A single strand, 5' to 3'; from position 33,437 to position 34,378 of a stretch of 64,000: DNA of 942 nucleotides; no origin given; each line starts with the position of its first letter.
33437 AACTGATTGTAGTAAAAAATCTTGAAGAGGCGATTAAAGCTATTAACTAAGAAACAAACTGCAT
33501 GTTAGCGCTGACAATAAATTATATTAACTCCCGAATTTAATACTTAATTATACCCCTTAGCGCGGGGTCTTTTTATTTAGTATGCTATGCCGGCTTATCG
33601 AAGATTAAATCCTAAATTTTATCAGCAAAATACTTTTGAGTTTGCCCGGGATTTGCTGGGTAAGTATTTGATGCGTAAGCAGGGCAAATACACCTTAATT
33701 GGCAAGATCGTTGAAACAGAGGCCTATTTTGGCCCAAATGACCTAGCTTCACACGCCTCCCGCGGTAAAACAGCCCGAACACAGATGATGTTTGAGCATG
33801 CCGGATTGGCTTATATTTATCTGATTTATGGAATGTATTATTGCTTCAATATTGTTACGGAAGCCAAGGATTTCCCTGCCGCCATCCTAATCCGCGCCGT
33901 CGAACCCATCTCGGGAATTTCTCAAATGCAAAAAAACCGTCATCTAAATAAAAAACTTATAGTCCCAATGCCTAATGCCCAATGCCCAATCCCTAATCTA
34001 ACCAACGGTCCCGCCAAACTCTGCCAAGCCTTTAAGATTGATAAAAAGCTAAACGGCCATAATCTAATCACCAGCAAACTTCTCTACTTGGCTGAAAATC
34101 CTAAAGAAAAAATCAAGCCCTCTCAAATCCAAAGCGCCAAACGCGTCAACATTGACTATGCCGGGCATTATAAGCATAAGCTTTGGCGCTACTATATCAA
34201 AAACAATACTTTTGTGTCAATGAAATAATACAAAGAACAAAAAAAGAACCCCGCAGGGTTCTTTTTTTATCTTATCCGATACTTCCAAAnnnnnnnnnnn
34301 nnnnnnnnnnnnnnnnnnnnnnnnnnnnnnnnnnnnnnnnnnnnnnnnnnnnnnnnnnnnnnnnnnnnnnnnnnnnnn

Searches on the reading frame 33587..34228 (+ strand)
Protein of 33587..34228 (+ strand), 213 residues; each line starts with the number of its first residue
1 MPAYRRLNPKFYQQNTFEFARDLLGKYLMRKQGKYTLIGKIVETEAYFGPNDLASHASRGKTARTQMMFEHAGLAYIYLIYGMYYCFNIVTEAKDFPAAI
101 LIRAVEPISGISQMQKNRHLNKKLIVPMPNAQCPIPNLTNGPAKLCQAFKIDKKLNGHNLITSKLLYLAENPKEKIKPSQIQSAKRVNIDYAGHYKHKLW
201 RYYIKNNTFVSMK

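Call 94: search_protein_families(library=pfam, proteins=[window:33587-34228:+], max_evalue=0.001)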
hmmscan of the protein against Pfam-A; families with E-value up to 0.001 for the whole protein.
window:33587-34228:+ (213 aa): 1 family
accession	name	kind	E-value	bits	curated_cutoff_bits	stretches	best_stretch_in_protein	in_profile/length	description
PF02245.21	Pur_DNA_glyco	-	1.8e-65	220.1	27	1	10-207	1-180/181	Methylpurine-DNA glycosylase (MPG)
